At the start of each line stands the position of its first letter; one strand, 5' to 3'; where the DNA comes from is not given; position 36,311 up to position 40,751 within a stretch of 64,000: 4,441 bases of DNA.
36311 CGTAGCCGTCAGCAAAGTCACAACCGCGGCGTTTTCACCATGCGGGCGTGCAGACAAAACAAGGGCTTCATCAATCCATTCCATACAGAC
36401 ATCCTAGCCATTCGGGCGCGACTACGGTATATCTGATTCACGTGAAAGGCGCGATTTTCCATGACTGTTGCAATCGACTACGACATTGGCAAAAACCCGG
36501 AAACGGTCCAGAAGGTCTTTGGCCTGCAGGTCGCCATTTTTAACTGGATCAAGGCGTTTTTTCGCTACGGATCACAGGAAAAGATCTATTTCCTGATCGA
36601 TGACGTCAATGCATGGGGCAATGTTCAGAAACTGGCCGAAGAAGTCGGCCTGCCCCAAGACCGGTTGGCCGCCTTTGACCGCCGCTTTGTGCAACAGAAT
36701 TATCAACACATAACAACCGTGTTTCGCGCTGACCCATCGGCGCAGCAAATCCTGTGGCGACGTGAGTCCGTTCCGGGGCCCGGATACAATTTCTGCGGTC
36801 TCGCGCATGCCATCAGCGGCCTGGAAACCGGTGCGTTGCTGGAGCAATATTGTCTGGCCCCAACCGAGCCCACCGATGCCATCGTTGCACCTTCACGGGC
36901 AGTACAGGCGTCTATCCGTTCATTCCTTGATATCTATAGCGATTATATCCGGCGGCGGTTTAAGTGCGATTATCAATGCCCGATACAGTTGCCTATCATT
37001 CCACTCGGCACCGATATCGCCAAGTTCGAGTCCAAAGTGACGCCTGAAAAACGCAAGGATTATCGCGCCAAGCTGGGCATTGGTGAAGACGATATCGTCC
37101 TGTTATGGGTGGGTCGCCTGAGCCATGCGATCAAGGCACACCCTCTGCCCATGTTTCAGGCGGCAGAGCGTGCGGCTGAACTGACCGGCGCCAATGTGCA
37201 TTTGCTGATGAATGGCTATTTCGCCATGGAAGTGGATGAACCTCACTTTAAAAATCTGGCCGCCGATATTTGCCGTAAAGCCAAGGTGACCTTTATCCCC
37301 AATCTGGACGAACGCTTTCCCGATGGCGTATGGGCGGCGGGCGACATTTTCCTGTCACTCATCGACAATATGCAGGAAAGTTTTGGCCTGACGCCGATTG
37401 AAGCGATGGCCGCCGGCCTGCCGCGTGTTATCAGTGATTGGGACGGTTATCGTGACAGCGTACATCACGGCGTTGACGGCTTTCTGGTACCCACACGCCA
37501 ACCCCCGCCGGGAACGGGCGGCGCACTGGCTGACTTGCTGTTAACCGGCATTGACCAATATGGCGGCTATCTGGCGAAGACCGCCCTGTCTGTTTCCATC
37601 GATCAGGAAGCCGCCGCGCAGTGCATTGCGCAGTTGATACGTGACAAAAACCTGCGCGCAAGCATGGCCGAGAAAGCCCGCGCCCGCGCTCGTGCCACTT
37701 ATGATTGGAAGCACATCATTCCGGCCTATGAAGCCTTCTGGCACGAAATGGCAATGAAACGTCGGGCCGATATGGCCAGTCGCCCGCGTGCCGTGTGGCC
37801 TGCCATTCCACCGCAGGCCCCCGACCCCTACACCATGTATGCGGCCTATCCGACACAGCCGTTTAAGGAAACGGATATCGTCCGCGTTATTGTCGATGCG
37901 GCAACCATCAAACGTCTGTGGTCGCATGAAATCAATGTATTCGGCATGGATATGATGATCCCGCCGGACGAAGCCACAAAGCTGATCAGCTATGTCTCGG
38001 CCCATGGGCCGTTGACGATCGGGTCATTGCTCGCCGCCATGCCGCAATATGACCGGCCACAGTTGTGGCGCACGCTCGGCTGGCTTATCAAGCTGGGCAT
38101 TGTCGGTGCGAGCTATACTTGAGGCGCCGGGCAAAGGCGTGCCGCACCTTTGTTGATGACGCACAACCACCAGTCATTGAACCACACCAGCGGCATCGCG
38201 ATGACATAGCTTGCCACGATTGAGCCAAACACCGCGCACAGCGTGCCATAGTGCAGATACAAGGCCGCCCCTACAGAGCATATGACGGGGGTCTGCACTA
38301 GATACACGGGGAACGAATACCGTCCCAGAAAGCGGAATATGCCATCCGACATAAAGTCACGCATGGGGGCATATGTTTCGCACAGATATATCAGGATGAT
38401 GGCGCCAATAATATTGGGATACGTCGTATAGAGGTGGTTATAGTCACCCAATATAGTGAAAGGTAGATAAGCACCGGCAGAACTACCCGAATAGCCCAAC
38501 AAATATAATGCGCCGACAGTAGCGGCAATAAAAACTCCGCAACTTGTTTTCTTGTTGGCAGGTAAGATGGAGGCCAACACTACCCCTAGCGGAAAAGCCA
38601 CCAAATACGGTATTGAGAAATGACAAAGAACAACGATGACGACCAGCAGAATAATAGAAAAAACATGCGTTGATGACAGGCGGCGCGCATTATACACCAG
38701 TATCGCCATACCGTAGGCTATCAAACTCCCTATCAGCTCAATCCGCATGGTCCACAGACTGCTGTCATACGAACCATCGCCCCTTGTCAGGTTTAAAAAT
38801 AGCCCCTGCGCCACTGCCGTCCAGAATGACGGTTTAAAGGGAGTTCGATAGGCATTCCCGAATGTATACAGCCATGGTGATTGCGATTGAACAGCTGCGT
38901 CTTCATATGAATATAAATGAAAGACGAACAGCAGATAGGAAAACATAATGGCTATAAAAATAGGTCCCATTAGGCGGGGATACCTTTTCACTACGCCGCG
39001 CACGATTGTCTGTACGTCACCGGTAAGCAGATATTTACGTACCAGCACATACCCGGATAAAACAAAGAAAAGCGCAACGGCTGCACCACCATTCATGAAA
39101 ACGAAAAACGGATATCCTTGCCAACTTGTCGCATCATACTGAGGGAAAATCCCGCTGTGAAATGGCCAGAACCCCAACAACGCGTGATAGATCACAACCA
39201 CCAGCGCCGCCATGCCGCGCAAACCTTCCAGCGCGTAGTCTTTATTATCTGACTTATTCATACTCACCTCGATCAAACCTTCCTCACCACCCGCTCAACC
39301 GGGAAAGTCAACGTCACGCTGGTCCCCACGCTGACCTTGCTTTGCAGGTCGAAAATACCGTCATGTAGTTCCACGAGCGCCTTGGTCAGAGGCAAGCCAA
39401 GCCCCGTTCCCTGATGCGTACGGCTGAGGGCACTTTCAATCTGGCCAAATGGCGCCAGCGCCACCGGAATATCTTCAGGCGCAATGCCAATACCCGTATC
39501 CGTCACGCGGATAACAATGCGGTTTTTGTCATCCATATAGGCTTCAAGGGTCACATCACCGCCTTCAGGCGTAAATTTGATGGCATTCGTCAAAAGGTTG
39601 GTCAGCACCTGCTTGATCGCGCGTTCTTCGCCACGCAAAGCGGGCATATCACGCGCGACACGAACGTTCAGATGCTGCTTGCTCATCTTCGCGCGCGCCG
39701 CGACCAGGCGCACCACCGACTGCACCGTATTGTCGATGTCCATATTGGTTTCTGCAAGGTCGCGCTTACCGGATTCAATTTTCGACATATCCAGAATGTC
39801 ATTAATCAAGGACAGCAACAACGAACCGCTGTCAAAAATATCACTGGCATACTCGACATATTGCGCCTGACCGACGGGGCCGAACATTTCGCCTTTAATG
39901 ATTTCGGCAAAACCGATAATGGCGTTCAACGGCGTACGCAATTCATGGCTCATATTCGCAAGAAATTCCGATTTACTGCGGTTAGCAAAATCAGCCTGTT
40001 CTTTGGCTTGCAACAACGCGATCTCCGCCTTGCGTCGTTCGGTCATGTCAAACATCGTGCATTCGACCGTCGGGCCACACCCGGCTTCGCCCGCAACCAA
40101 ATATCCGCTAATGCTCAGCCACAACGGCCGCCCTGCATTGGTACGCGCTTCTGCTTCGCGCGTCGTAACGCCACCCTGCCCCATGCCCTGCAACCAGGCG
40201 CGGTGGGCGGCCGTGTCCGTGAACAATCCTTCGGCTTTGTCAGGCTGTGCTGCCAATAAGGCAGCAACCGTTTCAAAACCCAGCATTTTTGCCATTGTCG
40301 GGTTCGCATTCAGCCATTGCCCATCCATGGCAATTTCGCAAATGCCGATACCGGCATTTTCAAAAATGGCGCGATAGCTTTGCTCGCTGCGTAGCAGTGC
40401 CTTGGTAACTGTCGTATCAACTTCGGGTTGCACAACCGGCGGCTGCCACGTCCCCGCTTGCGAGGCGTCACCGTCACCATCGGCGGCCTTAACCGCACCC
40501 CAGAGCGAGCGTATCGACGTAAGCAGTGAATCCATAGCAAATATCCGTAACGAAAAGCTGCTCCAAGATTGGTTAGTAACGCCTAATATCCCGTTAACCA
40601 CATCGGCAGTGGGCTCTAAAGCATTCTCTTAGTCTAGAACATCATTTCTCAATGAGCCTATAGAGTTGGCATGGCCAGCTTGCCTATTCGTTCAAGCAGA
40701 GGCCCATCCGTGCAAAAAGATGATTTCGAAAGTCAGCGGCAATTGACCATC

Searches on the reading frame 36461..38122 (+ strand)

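Call 57: search_protein_families(library=pfam, proteins=[window:36461-38122:+], max_evalue=0.00001)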
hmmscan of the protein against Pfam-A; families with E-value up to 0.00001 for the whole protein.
window:36461-38122:+ (553 aa): 2 families
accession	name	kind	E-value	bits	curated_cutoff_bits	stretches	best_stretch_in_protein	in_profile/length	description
PF00534.26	Glycos_transf_1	-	7.4e-20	71.6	26.4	1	198-347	2-144/172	Glycosyl transferases group 1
PF13692.12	Glyco_trans_1_4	-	1.2e-14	55.2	27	1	213-350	3-130/142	Glycosyl transferases group 1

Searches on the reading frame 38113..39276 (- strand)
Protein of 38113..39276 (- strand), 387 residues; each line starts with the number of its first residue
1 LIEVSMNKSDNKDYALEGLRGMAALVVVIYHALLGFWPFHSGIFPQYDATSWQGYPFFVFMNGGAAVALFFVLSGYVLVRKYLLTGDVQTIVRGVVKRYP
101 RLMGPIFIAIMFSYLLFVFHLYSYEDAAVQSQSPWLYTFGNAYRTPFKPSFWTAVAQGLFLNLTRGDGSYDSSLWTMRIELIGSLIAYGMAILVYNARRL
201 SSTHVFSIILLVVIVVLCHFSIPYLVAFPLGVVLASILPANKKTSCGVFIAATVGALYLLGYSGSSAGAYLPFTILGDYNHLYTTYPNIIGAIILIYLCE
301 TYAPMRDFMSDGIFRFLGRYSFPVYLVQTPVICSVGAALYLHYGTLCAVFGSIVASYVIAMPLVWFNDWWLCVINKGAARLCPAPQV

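Call 57: search_protein_families(library=pfam, proteins=[window:38113-39276:-], max_evalue=0.00001)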
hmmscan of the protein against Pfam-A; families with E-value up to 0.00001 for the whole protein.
window:38113-39276:- (387 aa): 1 family
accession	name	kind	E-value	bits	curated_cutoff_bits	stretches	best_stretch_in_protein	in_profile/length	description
PF01757.29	Acyl_transf_3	-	6.6e-24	85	31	1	14-363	2-324/326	Acyltransferase domain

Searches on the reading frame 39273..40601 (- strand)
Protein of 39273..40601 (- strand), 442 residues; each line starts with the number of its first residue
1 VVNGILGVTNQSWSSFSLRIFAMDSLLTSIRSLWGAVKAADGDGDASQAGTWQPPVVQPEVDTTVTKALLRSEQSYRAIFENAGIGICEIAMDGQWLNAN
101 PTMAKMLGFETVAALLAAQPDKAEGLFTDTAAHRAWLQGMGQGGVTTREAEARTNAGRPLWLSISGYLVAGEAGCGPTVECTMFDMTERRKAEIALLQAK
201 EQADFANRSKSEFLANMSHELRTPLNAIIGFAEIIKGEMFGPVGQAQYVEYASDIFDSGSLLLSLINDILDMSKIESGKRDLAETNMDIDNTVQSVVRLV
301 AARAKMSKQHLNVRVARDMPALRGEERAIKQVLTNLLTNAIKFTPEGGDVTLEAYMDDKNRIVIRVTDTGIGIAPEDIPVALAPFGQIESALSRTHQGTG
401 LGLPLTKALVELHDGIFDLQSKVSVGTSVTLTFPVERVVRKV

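Call 57: search_protein_families(library=pfam, proteins=[window:39273-40601:-], max_evalue=0.00001)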
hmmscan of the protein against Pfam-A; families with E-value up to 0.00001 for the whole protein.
window:39273-40601:- (442 aa): 2 families
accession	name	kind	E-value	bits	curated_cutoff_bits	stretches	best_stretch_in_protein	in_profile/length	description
PF02518.31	HATPase_c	-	1.1e-26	93.9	26.4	1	325-436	2-110/111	Histidine kinase-, DNA gyrase B-, and HSP90-like ATPase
PF00512.31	HisKA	-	9.8e-20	70.8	26.9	1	209-278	1-66/66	His Kinase A (phospho-acceptor) domain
